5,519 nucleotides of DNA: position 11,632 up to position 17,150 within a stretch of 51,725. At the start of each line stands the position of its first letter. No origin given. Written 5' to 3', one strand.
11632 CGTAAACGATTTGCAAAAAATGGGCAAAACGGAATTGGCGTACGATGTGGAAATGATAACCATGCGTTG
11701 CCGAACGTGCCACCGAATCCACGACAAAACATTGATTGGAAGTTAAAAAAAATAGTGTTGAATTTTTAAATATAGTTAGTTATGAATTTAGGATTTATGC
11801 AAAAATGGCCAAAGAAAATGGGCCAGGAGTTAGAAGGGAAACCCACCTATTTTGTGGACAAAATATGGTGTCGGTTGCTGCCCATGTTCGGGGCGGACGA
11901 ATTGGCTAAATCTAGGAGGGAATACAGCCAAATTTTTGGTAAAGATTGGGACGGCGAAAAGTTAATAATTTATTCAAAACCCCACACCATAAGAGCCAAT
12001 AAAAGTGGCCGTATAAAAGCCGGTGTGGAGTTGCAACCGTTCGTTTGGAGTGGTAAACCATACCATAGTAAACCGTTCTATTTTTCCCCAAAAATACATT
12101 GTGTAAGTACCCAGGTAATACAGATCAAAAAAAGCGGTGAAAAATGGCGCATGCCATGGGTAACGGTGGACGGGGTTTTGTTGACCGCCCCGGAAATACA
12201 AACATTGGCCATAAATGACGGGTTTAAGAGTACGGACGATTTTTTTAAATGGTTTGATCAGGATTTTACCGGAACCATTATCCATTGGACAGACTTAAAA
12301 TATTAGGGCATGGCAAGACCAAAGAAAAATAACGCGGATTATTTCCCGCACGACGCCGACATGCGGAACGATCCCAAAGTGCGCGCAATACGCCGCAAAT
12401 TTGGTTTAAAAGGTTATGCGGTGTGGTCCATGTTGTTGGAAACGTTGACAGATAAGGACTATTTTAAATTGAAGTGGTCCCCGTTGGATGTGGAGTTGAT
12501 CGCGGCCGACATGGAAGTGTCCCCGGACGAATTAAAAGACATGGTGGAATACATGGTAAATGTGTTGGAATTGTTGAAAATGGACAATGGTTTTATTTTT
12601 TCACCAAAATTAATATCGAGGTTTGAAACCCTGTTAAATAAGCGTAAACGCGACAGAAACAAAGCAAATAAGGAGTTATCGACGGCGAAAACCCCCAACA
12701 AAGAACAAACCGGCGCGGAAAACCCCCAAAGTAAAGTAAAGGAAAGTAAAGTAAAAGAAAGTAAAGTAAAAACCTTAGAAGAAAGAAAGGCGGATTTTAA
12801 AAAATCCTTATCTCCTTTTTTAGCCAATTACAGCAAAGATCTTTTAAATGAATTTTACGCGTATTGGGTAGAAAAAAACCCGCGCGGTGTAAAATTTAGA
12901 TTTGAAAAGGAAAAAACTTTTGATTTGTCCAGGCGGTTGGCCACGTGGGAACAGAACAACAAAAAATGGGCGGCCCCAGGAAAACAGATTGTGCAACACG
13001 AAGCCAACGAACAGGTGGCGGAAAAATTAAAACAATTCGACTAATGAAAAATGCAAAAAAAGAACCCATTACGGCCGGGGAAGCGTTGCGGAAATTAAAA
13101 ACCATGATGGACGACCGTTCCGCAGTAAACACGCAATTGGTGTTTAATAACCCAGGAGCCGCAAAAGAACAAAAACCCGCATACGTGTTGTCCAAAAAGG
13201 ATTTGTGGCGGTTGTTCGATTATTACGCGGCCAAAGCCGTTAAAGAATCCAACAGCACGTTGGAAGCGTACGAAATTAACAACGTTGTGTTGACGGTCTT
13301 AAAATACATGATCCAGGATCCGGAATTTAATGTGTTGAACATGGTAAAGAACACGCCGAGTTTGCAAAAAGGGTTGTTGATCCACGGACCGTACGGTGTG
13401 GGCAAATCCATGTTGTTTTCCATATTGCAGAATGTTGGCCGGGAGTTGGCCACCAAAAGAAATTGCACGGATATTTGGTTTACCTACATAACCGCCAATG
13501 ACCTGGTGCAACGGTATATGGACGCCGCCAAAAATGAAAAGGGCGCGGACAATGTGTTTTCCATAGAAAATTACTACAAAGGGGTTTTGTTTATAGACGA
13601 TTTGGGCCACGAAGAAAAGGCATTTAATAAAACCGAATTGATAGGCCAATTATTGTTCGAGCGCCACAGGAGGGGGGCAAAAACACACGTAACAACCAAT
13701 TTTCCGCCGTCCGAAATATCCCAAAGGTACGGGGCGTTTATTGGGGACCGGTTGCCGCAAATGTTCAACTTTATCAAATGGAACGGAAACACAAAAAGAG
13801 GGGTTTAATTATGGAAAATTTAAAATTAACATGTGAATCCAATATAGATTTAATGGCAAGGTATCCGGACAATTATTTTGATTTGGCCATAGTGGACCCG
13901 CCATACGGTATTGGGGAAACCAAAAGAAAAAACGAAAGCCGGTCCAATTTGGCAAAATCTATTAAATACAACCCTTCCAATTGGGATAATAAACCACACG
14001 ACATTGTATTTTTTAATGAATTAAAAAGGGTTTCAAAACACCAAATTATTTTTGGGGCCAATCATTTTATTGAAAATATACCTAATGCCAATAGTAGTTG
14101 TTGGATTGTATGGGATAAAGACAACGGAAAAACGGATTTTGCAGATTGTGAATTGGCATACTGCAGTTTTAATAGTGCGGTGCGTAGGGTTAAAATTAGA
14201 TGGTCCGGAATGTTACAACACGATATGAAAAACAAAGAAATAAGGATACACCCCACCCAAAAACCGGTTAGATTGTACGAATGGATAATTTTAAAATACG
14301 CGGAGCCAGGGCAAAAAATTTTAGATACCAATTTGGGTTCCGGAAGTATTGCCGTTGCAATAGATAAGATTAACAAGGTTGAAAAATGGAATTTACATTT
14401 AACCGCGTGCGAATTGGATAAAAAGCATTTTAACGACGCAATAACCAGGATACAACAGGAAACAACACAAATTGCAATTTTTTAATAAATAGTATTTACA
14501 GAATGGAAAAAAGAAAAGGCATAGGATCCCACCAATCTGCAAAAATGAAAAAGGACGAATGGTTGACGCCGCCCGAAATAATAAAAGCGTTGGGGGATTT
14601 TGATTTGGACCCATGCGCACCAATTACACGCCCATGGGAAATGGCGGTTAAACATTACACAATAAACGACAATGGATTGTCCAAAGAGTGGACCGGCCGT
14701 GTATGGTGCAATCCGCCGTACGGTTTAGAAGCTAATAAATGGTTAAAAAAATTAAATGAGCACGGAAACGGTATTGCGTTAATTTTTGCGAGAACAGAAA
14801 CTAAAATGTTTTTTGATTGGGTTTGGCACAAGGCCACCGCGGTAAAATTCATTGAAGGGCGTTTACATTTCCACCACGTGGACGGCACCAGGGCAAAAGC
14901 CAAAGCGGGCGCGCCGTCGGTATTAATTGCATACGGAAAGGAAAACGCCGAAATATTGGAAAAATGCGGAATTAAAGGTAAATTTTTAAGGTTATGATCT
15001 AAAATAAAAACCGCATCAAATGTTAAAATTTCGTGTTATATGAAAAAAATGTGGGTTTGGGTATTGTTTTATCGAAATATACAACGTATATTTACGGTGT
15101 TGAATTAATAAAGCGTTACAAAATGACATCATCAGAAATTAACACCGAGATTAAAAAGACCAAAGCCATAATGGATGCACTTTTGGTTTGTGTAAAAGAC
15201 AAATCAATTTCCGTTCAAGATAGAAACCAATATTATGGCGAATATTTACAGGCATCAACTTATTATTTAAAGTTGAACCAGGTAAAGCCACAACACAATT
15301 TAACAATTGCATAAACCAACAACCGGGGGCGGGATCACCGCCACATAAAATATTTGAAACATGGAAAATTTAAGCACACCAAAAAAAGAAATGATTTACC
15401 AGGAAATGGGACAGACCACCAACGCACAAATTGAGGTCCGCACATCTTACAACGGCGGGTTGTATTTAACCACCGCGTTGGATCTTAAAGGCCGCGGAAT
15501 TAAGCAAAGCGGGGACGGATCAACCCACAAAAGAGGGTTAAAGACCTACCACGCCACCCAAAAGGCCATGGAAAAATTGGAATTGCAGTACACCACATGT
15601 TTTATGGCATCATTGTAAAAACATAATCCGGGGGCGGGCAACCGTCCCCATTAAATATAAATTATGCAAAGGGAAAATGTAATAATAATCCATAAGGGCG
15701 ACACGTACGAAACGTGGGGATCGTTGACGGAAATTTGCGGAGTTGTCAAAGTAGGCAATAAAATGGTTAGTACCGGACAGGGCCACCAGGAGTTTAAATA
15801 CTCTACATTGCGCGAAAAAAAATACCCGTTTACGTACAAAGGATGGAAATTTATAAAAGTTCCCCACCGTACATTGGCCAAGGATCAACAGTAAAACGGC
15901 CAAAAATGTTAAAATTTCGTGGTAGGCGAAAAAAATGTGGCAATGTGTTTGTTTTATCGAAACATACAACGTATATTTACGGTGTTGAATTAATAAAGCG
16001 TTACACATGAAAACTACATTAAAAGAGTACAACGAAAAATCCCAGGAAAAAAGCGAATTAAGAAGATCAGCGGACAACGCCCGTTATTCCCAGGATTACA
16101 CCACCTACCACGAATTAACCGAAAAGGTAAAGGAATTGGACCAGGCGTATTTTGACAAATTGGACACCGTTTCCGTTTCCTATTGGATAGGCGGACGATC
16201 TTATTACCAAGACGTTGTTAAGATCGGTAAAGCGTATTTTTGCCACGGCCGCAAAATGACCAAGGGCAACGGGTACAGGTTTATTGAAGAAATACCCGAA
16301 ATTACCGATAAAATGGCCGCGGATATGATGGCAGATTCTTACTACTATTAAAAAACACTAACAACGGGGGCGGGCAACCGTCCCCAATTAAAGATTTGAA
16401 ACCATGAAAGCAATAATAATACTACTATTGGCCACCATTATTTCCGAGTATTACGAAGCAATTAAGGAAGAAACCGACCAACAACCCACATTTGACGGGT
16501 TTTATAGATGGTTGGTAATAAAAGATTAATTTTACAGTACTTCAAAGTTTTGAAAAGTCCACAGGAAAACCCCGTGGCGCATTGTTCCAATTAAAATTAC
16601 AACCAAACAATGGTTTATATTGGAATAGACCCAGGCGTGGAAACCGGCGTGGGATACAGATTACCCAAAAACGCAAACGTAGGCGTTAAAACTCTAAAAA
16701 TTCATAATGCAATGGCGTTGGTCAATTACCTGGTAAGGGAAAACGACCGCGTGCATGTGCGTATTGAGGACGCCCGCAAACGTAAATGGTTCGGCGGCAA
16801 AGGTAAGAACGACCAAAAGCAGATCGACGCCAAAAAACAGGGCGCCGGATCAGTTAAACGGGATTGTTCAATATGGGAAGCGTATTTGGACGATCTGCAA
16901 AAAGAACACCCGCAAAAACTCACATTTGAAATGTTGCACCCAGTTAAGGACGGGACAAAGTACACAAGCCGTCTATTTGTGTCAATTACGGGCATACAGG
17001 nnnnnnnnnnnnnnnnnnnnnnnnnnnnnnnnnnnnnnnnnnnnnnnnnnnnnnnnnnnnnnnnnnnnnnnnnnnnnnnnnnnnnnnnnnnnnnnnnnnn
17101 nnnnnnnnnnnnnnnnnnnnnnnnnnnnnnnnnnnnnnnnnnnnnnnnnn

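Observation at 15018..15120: A ~100-bp promoter/operator/5'-UTR cassette reused three times in front of unrelated small genes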

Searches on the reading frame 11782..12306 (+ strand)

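Call 22: search_protein_families(library=phrogs, proteins=[window:11782-12306:+], max_evalue=0.001)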
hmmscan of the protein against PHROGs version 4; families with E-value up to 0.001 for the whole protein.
window:11782-12306:+ (174 aa): 1 family
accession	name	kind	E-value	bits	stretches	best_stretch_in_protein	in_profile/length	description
phrog_8581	-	unknown function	2.1e-18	68.1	1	58-174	25-166/166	-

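Call 49: search_protein_families(library=pfam, proteins=[window:11782-12306:+], max_evalue=0.01)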
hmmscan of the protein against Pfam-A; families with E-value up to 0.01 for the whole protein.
window:11782-12306:+ (174 aa): 0 families

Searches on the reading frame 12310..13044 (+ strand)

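Call 22: search_protein_families(library=phrogs, proteins=[window:12310-13044:+], max_evalue=0.001)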
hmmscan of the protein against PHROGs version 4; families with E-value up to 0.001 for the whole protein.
window:12310-13044:+ (244 aa): 6 families
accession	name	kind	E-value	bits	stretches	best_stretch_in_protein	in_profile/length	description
phrog_2562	-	DNA, RNA and nucleotide metabolism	1.3e-35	124.5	1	1-177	1-201/290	replication initiation protein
phrog_19415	-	unknown function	2.1e-24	87.7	1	120-229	106-214/224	-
phrog_20981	-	unknown function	8.7e-14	52.9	1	10-117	2-110/293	-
phrog_20437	-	DNA, RNA and nucleotide metabolism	3.1e-12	47.5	1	1-84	1-82/212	DNA replication initiation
phrog_16706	-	DNA, RNA and nucleotide metabolism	2.8e-11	44.8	1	1-147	1-149/266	replisome organizer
phrog_345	-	DNA, RNA and nucleotide metabolism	2e-06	28.7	1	4-162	16-170/297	replication initiation O-like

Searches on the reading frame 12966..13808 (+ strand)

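Call 22: search_protein_families(library=phrogs, proteins=[window:12966-13808:+], max_evalue=0.001)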
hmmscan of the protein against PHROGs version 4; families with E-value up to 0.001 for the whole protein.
window:12966-13808:+ (280 aa): 5 families
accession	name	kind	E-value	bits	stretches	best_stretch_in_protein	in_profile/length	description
phrog_50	-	DNA, RNA and nucleotide metabolism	9.5e-17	62.2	1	125-273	358-504/570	DnaC-like helicase loader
phrog_3277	-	DNA, RNA and nucleotide metabolism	1.3e-16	61.9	1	134-278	10-153/168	DnaC-like helicase loader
phrog_26922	-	DNA, RNA and nucleotide metabolism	1.9e-05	26.2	1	206-273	13-80/92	DnaC-like helicase loader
phrog_15321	-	unknown function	6.4e-05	24.1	0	207-262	10-71/93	-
phrog_14628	-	unknown function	8.7e-05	23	1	140-271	56-185/346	-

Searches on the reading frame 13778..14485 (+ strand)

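Call 22: search_protein_families(library=phrogs, proteins=[window:13778-14485:+], max_evalue=0.001)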
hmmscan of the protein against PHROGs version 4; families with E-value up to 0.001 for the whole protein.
window:13778-14485:+ (235 aa): 7 families
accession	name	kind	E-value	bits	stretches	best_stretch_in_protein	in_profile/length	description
phrog_23224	-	other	1.4e-33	117.5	1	26-227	79-294/305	DNA methyltransferase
phrog_67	-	other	2.3e-33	117.2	1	5-233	114-351/743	DNA methyltransferase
phrog_18293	-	other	2.6e-15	57.4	1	153-229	41-111/119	methyltransferase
phrog_498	-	other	1.5e-11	44.6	1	34-232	223-427/633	DNA methyltransferase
phrog_3008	-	other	3.3e-11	43.9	1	155-234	147-220/244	DNA methyltransferase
phrog_23085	-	unknown function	4.2e-05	24.2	1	153-222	39-102/138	-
phrog_6952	-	other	0.00077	20.4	0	158-227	114-177/181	DNA methyltransferase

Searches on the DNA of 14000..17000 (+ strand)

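Call 6: search_dna_similar(query=window:14000-17000:+, collection=phages, mode=distant, max_rows=20)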
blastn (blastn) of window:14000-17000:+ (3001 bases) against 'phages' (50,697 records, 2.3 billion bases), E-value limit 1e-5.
Records with a match: 4; places in all: 4; records where one place covers at least 80% of the query: 0.
Best place of each record, by identity: 60-80% 4.
By first word of the organism name: Burkholderia 2; Pseudomonas 1; Salicola 1.
By host as written in the record: - 2; Pseudomonas stutzeri 1; Salicola sp. PV4 1.
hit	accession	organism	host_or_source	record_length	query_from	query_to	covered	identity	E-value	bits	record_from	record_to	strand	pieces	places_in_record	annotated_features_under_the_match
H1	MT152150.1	Pseudomonas phage 8P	Pseudomonas stutzeri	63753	552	945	13%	64.9%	2e-10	75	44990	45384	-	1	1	adenine methyltransferase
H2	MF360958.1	Salicola phage SCTP-2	Salicola sp. PV4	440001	507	836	11%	67.7%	1e-18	102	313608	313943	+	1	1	375: hypothetical protein | 374: hypothetical protein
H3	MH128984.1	Burkholderia phage vB_BmuP_KL4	-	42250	546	734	6%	69.8%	3e-13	85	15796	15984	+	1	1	DNA methylase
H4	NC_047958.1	Burkholderia phage vB_BmuP_KL4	-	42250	546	734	6%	69.8%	3e-13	85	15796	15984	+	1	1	adenine methyltransferase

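Call 105: search_dna_similar(query=window:15005-15125:+, collection=phages, mode=distant, max_evalue=1, max_rows=10)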
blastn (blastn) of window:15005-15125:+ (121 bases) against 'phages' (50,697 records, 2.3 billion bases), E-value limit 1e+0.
Records with a match: 1; places in all: 1; records where one place covers at least 80% of the query: 0.
Best place of each record, by identity: 90-95% 1.
By first word of the organism name: Bacillus 1.
By host as written in the record: Bacillus sp 1.
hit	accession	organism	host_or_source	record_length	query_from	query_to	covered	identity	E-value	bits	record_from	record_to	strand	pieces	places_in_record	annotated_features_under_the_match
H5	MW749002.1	Bacillus phage vB_BspH_Mawwa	Bacillus sp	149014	74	101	23%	90.0%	3e-1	39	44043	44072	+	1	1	hypothetical protein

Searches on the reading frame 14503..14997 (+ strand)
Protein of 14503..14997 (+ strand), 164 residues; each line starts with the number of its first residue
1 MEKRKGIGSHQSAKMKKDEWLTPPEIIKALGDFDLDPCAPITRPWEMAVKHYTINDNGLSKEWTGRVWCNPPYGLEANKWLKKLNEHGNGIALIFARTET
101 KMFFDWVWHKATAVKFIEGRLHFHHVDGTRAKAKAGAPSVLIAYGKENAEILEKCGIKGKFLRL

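Call 13: search_protein_families(library=phrogs, proteins=[window:14503-14997:+], max_evalue=0.01)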
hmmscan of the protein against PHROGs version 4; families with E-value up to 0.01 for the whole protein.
window:14503-14997:+ (164 aa): 3 families
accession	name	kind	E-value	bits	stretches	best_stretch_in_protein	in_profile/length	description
phrog_111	-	other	1.2e-46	161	1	4-152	51-209/345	DNA methyltransferase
phrog_22740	-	unknown function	1e-12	49.4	1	15-88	9-86/99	-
phrog_6083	-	DNA, RNA and nucleotide metabolism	2.8e-05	25.2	1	92-145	9-66/94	DNA methylase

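Call 66: find_encoding_contigs(protein=window:14503-14997:+, flank=3000, max_places=8)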
Protein window:14503-14997:+ (164 aa): 1 contig read that carries it; 1 place shown.
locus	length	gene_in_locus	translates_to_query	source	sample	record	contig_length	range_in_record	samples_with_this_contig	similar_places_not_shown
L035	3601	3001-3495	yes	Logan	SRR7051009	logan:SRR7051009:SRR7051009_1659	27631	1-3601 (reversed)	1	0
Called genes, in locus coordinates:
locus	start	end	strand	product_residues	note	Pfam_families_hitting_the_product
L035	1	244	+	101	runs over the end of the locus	-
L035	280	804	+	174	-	-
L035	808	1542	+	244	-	PF14297:Lin1244_N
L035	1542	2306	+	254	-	PF00308:Bac_DnaA (faint), PF12775:AAA_7 (weak)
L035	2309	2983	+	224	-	PF01555:N6_N4_Mtase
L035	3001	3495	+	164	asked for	PF05869:Dam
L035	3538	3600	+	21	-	?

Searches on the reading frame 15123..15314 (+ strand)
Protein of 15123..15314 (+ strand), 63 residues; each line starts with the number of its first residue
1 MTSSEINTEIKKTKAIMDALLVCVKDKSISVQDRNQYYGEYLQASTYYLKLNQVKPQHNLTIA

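Call 13: search_protein_families(library=phrogs, proteins=[window:15123-15314:+], max_evalue=0.01)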
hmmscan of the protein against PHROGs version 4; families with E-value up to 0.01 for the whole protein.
window:15123-15314:+ (63 aa): 0 families

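Call 37: find_homologous_proteins(query=window:15123-15314:+, max_evalue=0.01)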
Query window:15123-15314:+: no candidate shares three 5-residue words with the query. No homologue found.

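Call 62: search_protein_families(library=pfam, proteins=[window:15123-15314:+], max_evalue=1)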
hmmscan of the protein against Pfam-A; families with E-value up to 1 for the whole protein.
window:15123-15314:+ (63 aa): 1 family
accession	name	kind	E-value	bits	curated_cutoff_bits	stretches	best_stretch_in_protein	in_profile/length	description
PF04000.20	Sas10_Utp3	-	0.036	15.1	30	1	5-59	3-72/87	Sas10/Utp3/C1D family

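Call 114: search_protein_families(library=padloc, proteins=[window:15123-15314:+], max_evalue=0.1)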
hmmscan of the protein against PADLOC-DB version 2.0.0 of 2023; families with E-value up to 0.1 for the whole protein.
window:15123-15314:+ (63 aa): 0 families

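Call 115: search_protein_families(library=ncbifam, proteins=[window:15123-15314:+], max_evalue=0.1)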
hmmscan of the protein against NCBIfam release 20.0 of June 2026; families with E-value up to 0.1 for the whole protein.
window:15123-15314:+ (63 aa): 0 families

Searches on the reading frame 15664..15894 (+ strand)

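Call 13: search_protein_families(library=phrogs, proteins=[window:15664-15894:+], max_evalue=0.01)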
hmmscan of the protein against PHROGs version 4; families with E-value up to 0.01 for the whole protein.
window:15664-15894:+ (76 aa): 1 family
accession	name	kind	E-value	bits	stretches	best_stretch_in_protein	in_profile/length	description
phrog_6641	-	other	0.0085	16.8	1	8-63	57-112/127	secreted protein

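Call 62: search_protein_families(library=pfam, proteins=[window:15664-15894:+], max_evalue=1)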
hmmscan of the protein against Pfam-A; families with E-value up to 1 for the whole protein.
window:15664-15894:+ (76 aa): 0 families

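Call 114: search_protein_families(library=padloc, proteins=[window:15664-15894:+], max_evalue=0.1)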
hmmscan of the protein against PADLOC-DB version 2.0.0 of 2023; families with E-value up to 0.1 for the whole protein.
window:15664-15894:+ (76 aa): 0 families

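Call 115: search_protein_families(library=ncbifam, proteins=[window:15664-15894:+], max_evalue=0.1)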
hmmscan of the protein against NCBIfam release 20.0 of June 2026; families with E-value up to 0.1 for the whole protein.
window:15664-15894:+ (76 aa): 0 families
